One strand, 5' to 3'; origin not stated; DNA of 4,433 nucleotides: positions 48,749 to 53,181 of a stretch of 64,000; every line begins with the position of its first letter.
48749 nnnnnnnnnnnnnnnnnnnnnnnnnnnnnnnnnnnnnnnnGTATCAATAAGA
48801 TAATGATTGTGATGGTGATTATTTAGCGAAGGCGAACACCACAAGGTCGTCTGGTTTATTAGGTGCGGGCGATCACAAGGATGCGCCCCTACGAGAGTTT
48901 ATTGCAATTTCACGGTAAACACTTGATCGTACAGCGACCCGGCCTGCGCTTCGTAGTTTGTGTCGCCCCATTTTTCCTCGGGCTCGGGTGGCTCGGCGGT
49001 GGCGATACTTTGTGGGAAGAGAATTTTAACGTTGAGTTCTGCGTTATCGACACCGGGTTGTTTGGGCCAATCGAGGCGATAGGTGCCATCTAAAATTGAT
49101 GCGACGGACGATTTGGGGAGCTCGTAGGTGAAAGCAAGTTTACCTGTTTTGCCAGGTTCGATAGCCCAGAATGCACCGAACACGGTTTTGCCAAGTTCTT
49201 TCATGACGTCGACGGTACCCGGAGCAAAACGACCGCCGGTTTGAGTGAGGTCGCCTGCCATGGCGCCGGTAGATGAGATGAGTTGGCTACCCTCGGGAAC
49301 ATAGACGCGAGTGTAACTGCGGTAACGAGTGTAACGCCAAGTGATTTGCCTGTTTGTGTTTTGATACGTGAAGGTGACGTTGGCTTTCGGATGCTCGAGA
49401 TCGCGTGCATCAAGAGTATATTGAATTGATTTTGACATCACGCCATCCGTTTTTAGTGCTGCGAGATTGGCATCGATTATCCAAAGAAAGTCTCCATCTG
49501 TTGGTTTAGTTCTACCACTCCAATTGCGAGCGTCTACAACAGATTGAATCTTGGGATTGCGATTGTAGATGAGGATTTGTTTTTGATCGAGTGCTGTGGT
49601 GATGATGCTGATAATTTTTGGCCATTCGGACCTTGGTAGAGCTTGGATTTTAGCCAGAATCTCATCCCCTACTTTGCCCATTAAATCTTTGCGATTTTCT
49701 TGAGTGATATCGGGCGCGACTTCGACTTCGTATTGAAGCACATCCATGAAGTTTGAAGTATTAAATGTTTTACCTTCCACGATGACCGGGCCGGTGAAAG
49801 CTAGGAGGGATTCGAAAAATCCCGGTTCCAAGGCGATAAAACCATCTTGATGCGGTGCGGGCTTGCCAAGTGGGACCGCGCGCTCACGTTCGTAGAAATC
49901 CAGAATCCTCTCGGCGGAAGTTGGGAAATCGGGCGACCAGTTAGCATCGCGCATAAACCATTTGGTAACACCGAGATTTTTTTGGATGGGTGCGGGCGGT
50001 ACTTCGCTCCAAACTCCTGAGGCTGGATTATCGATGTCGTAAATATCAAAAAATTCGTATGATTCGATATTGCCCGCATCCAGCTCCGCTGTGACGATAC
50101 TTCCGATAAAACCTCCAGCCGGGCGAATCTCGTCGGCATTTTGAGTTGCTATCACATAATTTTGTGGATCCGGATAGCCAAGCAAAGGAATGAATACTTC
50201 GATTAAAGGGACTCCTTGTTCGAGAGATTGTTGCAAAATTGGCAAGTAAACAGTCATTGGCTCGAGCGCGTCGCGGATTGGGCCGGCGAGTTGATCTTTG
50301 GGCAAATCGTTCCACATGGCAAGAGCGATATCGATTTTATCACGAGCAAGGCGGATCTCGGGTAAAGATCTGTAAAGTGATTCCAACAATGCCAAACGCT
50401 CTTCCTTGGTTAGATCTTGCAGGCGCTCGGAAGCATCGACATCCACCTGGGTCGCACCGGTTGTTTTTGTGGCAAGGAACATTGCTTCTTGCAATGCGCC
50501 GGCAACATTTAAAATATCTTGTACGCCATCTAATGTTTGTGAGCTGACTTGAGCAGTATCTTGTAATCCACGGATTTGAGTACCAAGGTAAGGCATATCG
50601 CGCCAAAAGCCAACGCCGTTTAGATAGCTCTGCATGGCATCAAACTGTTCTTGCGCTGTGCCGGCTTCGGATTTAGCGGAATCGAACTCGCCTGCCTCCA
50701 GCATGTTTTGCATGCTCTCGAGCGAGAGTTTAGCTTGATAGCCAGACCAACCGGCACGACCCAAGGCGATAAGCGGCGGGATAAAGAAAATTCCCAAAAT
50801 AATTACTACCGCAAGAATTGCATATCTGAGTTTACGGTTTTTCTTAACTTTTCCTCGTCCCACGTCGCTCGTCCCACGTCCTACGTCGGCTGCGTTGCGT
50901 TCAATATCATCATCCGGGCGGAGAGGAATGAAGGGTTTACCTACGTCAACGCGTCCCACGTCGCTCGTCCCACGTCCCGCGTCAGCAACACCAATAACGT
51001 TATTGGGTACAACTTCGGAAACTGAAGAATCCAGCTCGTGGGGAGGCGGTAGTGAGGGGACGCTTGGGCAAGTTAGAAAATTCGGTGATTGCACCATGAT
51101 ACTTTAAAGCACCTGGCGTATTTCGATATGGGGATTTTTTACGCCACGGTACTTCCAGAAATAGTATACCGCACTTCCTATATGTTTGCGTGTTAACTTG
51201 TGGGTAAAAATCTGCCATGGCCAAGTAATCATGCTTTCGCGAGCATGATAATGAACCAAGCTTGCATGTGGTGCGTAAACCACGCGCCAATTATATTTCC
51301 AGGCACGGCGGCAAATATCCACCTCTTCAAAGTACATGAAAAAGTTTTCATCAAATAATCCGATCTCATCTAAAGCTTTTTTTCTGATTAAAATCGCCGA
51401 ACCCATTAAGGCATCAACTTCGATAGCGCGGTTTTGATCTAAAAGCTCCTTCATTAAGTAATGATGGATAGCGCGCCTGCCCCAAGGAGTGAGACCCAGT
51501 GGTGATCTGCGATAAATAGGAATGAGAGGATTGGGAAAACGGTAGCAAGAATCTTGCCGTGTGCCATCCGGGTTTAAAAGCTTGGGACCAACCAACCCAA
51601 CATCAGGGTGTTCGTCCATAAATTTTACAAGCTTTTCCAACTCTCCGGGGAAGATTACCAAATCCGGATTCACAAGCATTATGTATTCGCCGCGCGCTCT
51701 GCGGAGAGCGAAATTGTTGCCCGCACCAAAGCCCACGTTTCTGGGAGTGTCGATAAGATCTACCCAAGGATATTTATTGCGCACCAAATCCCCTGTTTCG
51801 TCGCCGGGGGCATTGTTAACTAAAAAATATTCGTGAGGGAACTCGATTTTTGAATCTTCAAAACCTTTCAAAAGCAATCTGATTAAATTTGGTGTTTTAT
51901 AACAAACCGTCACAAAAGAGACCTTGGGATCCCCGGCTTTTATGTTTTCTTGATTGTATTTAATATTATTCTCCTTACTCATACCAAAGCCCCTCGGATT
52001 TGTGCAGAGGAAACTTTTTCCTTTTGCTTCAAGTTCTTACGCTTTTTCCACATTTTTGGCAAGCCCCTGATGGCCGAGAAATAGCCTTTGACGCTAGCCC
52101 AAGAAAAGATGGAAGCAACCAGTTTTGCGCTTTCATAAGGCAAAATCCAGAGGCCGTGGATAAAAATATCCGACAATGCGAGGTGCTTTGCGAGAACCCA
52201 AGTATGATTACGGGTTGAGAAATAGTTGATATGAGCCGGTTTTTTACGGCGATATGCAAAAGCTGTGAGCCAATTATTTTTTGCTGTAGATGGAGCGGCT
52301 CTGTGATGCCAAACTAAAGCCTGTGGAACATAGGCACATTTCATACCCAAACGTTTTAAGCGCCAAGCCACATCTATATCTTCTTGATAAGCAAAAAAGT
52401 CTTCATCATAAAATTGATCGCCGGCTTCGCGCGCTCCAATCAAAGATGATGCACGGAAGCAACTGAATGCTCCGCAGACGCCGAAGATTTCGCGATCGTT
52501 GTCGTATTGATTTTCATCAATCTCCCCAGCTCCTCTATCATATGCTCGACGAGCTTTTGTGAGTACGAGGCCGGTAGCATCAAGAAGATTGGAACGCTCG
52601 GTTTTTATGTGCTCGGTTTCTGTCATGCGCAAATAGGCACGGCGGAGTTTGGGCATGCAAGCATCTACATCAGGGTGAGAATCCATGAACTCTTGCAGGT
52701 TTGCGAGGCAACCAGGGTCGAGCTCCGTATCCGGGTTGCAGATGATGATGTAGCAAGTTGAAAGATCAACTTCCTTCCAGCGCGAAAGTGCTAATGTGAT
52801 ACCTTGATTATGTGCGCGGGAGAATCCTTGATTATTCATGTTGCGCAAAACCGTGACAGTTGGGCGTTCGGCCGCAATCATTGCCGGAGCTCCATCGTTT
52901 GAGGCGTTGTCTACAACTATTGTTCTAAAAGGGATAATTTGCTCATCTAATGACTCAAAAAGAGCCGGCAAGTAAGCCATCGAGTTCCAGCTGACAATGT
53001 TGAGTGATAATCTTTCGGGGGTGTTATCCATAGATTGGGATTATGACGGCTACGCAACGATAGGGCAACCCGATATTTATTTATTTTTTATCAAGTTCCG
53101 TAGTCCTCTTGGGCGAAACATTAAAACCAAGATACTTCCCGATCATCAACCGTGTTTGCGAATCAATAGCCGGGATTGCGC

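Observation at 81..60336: Window-wide short-period (mostly 7-nt) degenerate tandem repeats organised as mismatched inverted arms at gene boundaries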

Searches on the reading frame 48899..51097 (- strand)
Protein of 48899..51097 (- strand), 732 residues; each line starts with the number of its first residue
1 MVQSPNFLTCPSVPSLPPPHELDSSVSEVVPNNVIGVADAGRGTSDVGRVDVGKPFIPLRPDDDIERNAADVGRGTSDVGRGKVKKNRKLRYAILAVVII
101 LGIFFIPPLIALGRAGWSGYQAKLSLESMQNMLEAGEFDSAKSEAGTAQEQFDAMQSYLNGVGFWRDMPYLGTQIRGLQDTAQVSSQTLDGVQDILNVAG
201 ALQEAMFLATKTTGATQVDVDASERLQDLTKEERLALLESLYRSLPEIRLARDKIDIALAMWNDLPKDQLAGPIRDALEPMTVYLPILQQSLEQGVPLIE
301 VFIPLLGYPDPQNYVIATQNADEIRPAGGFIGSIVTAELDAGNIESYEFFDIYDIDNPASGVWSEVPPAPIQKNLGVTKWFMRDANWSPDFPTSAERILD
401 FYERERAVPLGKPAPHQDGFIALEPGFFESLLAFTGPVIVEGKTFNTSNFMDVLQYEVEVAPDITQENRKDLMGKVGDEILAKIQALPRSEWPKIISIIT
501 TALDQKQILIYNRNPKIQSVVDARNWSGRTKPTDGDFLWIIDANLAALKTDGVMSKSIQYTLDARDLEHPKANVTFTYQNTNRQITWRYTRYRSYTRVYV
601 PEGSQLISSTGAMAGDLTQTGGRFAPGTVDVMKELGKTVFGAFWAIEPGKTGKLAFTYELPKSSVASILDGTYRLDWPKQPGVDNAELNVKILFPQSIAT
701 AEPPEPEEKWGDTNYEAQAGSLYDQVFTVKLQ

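Call 5: search_protein_families(library=pfam, proteins=[window:48899-51097:-])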
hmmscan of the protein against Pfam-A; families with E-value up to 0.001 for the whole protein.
window:48899-51097:- (732 aa): 1 family
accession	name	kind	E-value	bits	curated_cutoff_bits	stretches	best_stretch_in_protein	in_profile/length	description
PF13196.11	DUF4012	-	6.4e-23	82.3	28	1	311-457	3-142/144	Protein of unknown function (DUF4012)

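Call 16: find_related_loci(query=window:48899-50845:-, collection=genome_contigs, flank=10000)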
Query window:48899-50845:- (648 aa) in genome_contigs; peptide patterns used: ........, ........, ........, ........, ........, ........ (x = any residue, [..] = any of these).
139 stretches matched a pattern; 104 encode a relative of the query (tblastn E <= 1e-3); the best 80 are kept; 79 distinct loci.
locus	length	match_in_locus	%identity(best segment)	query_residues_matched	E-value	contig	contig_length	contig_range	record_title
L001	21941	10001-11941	87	1-648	0e+0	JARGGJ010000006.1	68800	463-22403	MAG: Patescibacteria group bacterium isolate C14-29 NODE_6_length_68800_cov_8.466132, whole genome shotgun sequence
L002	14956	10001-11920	75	9-648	0e+0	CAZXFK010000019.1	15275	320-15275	MAG TPA_asm: uncultured Gammaproteobacteria bacterium isolate SRP278314_co2_137 genome assembly, contig: NODE_5175_lengt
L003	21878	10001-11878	74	23-648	0e+0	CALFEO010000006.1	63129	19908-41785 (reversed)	MAG TPA_asm: uncultured bacterium isolate SRR3330206_bin.16_CONCOCT_v1.1_MAG genome assembly, contig: ERZ724085.453, who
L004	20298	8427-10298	71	23-647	0e+0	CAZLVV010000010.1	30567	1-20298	MAG TPA_asm: uncultured Gammaproteobacteria bacterium isolate binchicken_co246_359 genome assembly, contig: NODE_1834_le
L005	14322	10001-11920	75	8-648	0e+0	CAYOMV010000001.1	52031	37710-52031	MAG TPA_asm: uncultured Gammaproteobacteria bacterium isolate SRP141376_co5_39 genome assembly, contig: NODE_1421_length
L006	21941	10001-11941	74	2-648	0e+0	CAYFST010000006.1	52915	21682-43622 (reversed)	MAG TPA_asm: uncultured Gammaproteobacteria bacterium isolate ERP107533_co1_49 genome assembly, contig: NODE_181_length_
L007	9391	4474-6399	55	6-646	0e+0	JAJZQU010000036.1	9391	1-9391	MAG: bacterium isolate SKS1.bin59 NODE_12889_length_9391_cov_1.999460, whole genome shotgun sequence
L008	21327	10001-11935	54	1-646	0e+0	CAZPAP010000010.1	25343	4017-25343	MAG TPA_asm: uncultured Gammaproteobacteria bacterium isolate SRP302447_co2_106 genome assembly, contig: NODE_5372_lengt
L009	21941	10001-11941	54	1-646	0e+0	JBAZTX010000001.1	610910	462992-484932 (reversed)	MAG: Patescibacteria group bacterium isolate SO_2017_GW1_213 NODE_79_length_610910_cov_17.256975_OW334_2017, whole genom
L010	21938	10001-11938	54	1-646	0e+0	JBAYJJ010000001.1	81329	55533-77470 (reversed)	MAG: Patescibacteria group bacterium isolate SO_2016_GW1_53 scaffold00683_OW334_2016, whole genome shotgun sequence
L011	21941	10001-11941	53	1-646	0e+0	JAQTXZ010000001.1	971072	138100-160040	MAG: Patescibacteria group bacterium isolate STC_25 NODE_5_length_971072_cov_6.872489_Sandtown_C, whole genome shotgun s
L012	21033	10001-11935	54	1-647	0e+0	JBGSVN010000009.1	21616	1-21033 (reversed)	MAG: Patescibacteria group bacterium isolate JTS-AC458 k141_1368961, whole genome shotgun sequence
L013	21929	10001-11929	53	6-647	0e+0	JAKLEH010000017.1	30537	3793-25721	MAG: Patescibacteria group bacterium isolate RA.bin129 RA.bin129_17, whole genome shotgun sequence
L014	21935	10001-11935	53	1-647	0e+0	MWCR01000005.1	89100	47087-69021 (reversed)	MAG: Parcubacteria group bacterium ADurb.Bin192 BWY14_contig000005, whole genome shotgun sequence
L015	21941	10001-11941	53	1-646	0e+0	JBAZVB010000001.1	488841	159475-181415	MAG: Patescibacteria group bacterium isolate SO_2017_GW1_242 NODE_120_length_488841_cov_3.348392_OW334_2017, whole genom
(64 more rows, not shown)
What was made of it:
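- On STRR / heptanucleotide long simple-sequence repeats: The closest relatives are Patescibacteria and Candidatus Uhrbacteria MAGs (call 16).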

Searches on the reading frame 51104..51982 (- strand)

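Call 14: search_protein_families(library=pfam, proteins=[window:51104-51982:-], max_evalue=0.01)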
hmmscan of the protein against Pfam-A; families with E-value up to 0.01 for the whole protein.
window:51104-51982:- (292 aa): 4 families
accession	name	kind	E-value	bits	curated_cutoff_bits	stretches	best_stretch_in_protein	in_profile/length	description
PF00535.33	Glycos_transf_2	-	9.4e-17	61.9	23.3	1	22-207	1-167/168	Glycosyl transferase family 2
PF13641.12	Glyco_tranf_2_3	-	2e-15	57.9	27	1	19-256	1-217/230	Glycosyltransferase like family 2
PF13632.12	Glyco_trans_2_3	-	1.5e-08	35.2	27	1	191-248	71-126/198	Glycosyl transferase family group 2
PF10111.15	Glyco_tranf_2_2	-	5.6e-05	23.2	27.3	1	183-264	154-236/276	Glycosyltransferase like family 2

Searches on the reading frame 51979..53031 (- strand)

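Call 14: search_protein_families(library=pfam, proteins=[window:51979-53031:-], max_evalue=0.01)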
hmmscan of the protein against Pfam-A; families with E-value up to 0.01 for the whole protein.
window:51979-53031:- (350 aa): 3 families
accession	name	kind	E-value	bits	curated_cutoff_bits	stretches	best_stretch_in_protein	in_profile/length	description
PF00535.33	Glycos_transf_2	-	3.4e-16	60.1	23.3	1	12-128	4-115/168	Glycosyl transferase family 2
PF13632.12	Glyco_trans_2_3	-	5.4e-08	33.3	27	1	185-292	72-171/198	Glycosyl transferase family group 2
PF13641.12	Glyco_tranf_2_3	-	1.2e-06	29.2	27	1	8-245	3-214/230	Glycosyltransferase like family 2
